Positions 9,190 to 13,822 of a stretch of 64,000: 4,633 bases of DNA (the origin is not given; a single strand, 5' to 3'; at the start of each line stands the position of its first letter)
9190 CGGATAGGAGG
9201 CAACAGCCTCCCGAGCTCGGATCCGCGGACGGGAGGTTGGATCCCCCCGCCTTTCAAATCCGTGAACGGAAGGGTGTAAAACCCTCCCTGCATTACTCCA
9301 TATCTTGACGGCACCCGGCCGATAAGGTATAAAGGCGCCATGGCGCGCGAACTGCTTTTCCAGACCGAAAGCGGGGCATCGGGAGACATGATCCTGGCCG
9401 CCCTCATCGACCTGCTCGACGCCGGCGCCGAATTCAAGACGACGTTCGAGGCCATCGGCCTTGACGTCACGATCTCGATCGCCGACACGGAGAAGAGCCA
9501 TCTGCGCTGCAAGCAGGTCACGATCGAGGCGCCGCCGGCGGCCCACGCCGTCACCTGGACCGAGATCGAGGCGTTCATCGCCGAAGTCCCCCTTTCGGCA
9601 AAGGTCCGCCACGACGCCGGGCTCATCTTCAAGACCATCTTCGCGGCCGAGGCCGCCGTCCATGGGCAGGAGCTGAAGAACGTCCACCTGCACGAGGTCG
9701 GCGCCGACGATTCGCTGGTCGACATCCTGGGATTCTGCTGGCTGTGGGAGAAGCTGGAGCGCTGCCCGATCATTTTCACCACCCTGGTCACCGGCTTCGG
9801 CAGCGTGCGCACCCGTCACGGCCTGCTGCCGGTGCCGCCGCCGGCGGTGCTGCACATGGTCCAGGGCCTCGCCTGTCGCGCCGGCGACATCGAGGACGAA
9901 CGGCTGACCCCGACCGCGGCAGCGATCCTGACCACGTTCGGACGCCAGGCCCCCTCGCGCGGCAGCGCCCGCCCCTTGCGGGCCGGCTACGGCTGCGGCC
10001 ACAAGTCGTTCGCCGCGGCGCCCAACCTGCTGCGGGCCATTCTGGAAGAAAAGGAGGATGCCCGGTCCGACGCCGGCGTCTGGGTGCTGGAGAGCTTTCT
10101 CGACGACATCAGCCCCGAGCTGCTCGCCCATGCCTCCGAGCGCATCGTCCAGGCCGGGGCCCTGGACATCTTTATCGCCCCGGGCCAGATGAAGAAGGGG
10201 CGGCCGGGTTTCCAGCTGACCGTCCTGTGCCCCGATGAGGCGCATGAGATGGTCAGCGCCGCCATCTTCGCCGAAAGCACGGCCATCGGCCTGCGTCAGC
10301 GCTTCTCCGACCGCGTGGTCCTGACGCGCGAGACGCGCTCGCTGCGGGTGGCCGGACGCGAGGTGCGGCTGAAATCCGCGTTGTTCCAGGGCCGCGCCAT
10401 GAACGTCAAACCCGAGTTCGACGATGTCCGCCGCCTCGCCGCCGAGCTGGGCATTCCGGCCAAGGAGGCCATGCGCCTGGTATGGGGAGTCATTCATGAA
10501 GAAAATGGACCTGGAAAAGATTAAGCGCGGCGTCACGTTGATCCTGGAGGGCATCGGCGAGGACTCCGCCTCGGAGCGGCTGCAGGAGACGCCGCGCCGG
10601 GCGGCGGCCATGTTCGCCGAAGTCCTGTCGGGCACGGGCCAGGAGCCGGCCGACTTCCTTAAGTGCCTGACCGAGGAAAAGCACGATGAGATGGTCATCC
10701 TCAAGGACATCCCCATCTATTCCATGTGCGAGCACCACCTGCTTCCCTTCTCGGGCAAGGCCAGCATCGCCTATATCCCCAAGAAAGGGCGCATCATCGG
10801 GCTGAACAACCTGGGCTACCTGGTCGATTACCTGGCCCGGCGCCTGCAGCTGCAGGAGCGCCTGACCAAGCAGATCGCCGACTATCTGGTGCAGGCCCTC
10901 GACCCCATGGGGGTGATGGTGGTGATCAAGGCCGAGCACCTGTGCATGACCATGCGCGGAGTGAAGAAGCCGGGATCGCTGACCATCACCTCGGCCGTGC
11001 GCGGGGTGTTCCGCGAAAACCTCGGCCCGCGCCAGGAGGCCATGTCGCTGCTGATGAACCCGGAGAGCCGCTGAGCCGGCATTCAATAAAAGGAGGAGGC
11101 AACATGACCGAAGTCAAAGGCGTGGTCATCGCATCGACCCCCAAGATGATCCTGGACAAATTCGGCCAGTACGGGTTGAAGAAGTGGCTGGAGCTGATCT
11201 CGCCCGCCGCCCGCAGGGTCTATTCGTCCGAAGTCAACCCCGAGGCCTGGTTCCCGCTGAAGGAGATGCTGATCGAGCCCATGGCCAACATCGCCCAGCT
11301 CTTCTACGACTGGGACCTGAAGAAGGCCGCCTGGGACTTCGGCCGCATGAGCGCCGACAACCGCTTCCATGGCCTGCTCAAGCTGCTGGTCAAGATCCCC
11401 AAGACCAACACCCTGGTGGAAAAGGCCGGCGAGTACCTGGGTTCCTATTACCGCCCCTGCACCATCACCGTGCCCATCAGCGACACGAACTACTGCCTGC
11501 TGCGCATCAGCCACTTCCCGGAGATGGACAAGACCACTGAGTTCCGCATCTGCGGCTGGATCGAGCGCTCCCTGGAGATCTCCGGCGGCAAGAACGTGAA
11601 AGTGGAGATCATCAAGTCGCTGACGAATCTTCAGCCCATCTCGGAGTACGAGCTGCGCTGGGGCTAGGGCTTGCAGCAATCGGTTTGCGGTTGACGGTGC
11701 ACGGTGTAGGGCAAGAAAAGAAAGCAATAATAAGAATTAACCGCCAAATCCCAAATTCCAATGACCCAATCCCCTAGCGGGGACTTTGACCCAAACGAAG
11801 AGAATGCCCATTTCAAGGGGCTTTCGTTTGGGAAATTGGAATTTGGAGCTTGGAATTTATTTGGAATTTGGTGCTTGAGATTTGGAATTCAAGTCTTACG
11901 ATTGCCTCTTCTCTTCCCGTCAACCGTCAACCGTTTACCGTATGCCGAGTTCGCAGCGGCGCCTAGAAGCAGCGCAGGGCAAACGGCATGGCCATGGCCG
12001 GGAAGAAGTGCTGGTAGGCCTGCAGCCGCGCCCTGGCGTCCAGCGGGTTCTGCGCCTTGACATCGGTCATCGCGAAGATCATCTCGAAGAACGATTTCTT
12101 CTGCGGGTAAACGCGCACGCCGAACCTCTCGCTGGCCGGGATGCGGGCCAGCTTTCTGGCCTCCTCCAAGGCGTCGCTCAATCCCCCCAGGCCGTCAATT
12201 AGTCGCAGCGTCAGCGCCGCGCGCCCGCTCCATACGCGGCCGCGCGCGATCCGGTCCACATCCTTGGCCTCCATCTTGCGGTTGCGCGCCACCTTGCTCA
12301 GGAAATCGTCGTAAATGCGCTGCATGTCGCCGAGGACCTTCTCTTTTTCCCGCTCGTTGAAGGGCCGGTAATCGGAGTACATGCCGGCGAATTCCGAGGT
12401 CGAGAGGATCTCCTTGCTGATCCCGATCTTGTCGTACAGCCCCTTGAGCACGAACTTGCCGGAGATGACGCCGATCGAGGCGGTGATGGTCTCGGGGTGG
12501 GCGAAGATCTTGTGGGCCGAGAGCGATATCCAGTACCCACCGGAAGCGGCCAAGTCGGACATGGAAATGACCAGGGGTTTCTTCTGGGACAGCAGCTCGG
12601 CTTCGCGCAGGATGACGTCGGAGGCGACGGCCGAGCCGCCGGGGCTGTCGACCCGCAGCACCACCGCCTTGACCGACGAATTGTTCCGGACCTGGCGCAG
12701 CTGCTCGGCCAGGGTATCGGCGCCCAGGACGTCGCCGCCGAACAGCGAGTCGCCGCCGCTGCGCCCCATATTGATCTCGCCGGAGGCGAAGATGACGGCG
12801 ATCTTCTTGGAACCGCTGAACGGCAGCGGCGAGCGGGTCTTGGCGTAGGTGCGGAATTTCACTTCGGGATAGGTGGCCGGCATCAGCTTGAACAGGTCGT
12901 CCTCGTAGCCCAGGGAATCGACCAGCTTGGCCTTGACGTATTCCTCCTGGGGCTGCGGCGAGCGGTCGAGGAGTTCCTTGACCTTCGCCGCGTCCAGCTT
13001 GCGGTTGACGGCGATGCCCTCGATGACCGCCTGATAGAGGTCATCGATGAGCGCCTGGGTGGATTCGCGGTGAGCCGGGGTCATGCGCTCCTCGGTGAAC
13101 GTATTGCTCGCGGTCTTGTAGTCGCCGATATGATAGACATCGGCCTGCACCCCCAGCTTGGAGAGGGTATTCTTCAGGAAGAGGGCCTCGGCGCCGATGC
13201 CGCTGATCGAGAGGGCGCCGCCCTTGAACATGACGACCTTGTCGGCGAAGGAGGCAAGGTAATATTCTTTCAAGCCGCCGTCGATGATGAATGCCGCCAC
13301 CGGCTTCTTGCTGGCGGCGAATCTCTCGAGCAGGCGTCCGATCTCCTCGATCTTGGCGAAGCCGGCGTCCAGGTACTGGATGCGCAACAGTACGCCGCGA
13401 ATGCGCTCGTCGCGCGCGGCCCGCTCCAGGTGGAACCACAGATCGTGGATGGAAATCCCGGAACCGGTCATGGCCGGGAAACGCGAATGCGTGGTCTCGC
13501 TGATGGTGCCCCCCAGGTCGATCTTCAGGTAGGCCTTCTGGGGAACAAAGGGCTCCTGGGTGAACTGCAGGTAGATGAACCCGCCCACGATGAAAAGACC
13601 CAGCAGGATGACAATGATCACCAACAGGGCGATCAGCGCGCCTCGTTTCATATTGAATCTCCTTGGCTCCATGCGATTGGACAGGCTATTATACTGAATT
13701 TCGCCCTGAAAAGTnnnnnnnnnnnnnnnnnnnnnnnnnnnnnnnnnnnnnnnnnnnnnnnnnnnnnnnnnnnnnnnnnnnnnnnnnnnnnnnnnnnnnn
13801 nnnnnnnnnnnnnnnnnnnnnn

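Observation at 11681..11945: Nested palindromic element built entirely from 7-nt-periodic arrays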

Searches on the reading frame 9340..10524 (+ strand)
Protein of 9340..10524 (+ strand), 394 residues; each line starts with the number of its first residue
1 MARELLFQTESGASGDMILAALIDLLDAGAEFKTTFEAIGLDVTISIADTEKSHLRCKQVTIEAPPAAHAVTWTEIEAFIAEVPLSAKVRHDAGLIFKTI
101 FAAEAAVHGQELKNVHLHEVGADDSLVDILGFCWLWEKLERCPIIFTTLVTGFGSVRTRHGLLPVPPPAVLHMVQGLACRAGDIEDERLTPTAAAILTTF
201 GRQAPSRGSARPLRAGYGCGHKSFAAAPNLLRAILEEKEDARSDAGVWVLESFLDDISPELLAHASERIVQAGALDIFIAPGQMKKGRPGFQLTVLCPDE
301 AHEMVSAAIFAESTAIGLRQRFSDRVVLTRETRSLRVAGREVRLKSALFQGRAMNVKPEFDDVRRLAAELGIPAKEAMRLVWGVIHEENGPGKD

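Call 13: search_protein_families(library=pfam, proteins=[window:9340-10524:+])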
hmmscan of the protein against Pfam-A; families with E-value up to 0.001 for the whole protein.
window:9340-10524:+ (394 aa): 1 family
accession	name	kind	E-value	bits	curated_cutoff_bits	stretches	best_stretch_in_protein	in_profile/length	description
PF01969.22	Ni_insertion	-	3.9e-111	372.3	22.1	1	5-377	1-374/375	Nickel insertion protein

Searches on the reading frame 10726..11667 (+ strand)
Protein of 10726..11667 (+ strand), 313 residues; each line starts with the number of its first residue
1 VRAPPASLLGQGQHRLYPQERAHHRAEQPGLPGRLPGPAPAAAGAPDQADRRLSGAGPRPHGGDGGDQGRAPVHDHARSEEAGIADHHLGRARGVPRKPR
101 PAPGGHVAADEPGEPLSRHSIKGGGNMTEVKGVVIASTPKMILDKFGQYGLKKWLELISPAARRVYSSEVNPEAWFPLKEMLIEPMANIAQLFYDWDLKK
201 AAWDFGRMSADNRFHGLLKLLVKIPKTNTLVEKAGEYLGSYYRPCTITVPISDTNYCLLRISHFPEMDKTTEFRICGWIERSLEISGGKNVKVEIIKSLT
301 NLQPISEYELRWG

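Call 13: search_protein_families(library=pfam, proteins=[window:10726-11667:+])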
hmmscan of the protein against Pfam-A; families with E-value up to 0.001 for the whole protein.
window:10726-11667:+ (313 aa): 0 families

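Call 15: find_encoding_contigs(protein=window:10726-11667:+, flank=3000, max_places=6)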
Protein window:10726-11667:+ (313 aa): no gene with exactly this product is on record in the collection.

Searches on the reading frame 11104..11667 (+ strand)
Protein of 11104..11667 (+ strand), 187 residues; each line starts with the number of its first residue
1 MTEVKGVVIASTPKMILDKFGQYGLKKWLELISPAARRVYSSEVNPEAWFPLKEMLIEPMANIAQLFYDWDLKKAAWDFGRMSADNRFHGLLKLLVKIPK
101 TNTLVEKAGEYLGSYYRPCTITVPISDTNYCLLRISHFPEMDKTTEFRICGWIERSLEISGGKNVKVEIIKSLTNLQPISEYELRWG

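Call 83: find_encoding_contigs(protein=window:11104-11667:+, flank=2500, max_places=10)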
Protein window:11104-11667:+ (187 aa): 11 contigs read that carry it; 8 places shown.
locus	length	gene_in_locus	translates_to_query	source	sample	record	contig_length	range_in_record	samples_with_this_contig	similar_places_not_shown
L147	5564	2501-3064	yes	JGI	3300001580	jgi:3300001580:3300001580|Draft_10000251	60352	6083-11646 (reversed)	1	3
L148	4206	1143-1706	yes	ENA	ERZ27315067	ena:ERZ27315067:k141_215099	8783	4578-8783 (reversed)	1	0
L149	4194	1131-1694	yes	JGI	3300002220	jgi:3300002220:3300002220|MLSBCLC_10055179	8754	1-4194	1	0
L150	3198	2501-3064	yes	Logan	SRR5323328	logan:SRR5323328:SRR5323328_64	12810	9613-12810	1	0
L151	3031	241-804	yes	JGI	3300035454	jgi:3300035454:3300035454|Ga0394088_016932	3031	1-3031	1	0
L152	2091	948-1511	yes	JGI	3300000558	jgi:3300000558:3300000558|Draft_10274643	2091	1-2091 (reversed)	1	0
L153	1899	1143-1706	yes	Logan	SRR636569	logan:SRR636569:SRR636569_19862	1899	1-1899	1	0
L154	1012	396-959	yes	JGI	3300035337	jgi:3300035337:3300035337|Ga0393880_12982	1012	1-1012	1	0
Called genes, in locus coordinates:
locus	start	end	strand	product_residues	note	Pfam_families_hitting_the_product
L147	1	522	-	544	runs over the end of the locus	PF00342:PGI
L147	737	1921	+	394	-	PF01969:Ni_insertion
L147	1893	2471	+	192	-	PF01227:GTP_cyclohydroI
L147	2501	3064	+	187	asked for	-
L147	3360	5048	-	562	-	PF01343:Peptidase_S49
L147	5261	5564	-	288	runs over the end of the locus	PF00892:EamA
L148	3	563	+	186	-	?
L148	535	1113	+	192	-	PF01227:GTP_cyclohydroI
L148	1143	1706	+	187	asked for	-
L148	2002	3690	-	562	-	PF01343:Peptidase_S49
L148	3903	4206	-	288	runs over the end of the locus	PF00892:EamA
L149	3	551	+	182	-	PF01969:Ni_insertion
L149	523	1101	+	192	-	PF01227:GTP_cyclohydroI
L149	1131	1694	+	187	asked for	-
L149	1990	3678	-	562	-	PF01343:Peptidase_S49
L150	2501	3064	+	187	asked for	-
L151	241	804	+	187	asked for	-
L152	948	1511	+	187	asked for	-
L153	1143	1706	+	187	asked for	-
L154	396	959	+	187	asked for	-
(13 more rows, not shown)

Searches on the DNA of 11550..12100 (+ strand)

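Call 47: search_rna_families(source=window, start=11550, end=12100, threshold=evalue, max_evalue=10)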
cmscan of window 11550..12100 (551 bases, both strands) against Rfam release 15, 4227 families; matches with E-value up to 10: 9.
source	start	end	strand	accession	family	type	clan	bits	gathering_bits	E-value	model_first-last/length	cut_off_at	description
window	11767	11788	+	RF01334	CRISPR-DR21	Gene; CRISPR;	-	21.7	48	0.3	5-26/37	no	CRISPR RNA direct repeat element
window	11716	11773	-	RF03824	MIR5285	Gene; miRNA;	-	19.6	88.5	0.18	1-63/63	no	MIR5285 microRNA precursor family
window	11767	11783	-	RF01331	CRISPR-DR18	Gene; CRISPR;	-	19.3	50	0.96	17-33/37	no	CRISPR RNA direct repeat element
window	11741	11860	-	RF04211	MIR5185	Gene; miRNA;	-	16.4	101.7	2.3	1-111/111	no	MIR5185 microRNA precursor family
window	11754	11790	-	RF01341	CRISPR-DR30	Gene; CRISPR;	-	15.9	50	3.6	1-38/38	no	CRISPR RNA direct repeat element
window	11766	11838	-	RF01619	ceN115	Gene; sRNA;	-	15.6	44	1.1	1-159/159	no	C. elegans sRNA ceN115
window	11755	11862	-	RF00125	IS128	Gene; sRNA;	-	11.9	80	8.8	85-204/209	no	IS128 RNA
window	11744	11858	-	RF02616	SSRC8_2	Gene; sRNA;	-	10.6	72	1.7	1-281/281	no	Streptococcus sRNA 8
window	11965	11991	+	RF00495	IRES_Hsp70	Cis-reg; IRES;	-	9.3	80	5.9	1-216/216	no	Heat shock protein 70 (Hsp70) internal ribosome entry site (IRES)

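Call 66: search_dna_similar(query=window:11668-11962:+, collection=plasmids, mode=distant, max_evalue=0.01, max_rows=15)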
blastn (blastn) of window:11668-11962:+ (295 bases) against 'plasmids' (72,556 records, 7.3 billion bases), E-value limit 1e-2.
No match.

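Call 67: search_dna_similar(query=window:11668-11962:+, collection=phages, mode=distant, max_evalue=0.01, max_rows=15)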
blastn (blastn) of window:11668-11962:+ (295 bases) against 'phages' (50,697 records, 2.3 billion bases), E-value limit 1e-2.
No match.

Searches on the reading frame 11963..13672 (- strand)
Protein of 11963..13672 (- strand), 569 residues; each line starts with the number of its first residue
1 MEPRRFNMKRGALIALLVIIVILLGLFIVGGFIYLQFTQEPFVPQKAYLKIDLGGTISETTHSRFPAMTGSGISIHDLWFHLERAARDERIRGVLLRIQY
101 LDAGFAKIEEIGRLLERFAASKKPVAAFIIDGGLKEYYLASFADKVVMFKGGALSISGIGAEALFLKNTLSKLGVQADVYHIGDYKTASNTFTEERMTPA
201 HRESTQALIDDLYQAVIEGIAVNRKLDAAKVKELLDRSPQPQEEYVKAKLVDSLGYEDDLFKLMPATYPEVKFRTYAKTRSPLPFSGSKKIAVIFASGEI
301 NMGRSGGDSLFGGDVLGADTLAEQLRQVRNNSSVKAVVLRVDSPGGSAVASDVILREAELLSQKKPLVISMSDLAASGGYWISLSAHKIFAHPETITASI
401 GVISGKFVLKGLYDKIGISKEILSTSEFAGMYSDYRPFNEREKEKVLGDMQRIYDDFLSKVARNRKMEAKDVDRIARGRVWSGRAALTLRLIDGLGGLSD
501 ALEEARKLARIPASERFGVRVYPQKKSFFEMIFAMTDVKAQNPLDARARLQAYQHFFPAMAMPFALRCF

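Call 13: search_protein_families(library=pfam, proteins=[window:11963-13672:-])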
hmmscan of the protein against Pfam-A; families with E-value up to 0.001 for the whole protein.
window:11963-13672:- (569 aa): 2 families
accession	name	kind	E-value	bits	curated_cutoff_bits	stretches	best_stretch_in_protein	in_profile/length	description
PF01343.23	Peptidase_S49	-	3.4e-72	241.9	24.9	2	360-510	2-152/154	Peptidase family S49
PF25145.1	NfeD1b_N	-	5.4e-05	23.3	40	0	330-404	27-99/189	NfeD1b, N-terminal domain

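Call 16: find_encoding_contigs(protein=window:11963-13672:-, flank=5000, max_places=6)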
Protein window:11963-13672:- (569 aa): no gene with exactly this product is on record in the collection.

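Call 17: find_related_loci(query=window:11963-13672:-, collection=genome_contigs, flank=6000)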
Query window:11963-13672:- (569 aa) in genome_contigs; peptide patterns used: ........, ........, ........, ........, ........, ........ (x = any residue, [..] = any of these).
53 stretches matched a pattern; 17 encode a relative of the query (tblastn E <= 1e-3); 17 distinct loci.
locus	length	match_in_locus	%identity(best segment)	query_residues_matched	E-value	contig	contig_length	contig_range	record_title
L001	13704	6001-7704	89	2-569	0e+0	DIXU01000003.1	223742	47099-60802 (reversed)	MAG TPA_asm: Candidatus Aminicenantes bacterium UBA6072 UBA6072_contig_464, whole genome shotgun sequence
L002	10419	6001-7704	89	2-569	0e+0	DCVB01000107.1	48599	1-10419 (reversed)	MAG TPA_asm: Candidatus Aminicenantes bacterium UBA2199 UBA2199_contig_5260, whole genome shotgun sequence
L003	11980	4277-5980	88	2-569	0e+0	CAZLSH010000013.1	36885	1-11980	MAG TPA_asm: uncultured Clostridia bacterium isolate SRP192927_co7_47 genome assembly, contig: NODE_1670_length_36885_co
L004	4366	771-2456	83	8-569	0e+0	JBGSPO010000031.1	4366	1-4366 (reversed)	MAG: Candidatus Aminicenantia bacterium isolate JTS-AC306 k141_2305941, whole genome shotgun sequence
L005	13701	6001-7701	81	3-569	0e+0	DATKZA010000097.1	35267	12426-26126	MAG TPA_asm: Patescibacteria group bacterium isolate SMAG_U14233 k141_1781254, whole genome shotgun sequence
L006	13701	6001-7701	79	3-569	0e+0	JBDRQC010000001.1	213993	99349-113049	MAG: Chrysiogenia bacterium isolate MEGAHIT-group-2.19 k141_887754, whole genome shotgun sequence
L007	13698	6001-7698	80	4-569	0e+0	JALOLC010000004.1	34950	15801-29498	MAG: Acidobacteria bacterium isolate Prado015 scaffold_967, whole genome shotgun sequence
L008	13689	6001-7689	79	8-568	0e+0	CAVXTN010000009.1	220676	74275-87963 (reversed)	MAG: Candidatus Aminicenantes bacterium isolate MFD05942.bin.2.108 genome assembly, contig: contig_42382, whole genome s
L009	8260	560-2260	79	3-569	0e+0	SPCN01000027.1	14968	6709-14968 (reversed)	MAG: Chrysiogenales bacterium isolate das_tool.metabat2.18 k141_1747877, whole genome shotgun sequence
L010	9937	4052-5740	81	7-569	0e+0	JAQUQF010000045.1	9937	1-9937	MAG: Acidobacteriota bacterium isolate STD1_43 NODE_19839_length_9937_cov_2.612946_Sandtown_D1, whole genome shotgun seq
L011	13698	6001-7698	82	4-569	0e+0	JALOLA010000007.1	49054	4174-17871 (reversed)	MAG: Acidobacteria bacterium isolate Prado013 scaffold_286, whole genome shotgun sequence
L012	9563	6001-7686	78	8-569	0e+0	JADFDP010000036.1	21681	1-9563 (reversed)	MAG: Candidatus Aminicenantes bacterium isolate QR_Bin.23 NODE_36_length_21681_cov_14.947, whole genome shotgun sequence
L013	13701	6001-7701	79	3-569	0e+0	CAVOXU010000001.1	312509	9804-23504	MAG: Chrysiogenales bacterium isolate MFD09964.bin.3.354 genome assembly, contig: contig_16608, whole genome shotgun seq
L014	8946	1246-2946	79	3-569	0e+0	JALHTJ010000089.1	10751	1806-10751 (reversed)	MAG: Candidatus Aminicenantes bacterium isolate PFL21 seq_755509, whole genome shotgun sequence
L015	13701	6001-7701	82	3-569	0e+0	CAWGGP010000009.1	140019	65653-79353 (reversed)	MAG: Candidatus Aminicenantes bacterium isolate MFD01872.bin.2.146 genome assembly, contig: contig_187887, whole genome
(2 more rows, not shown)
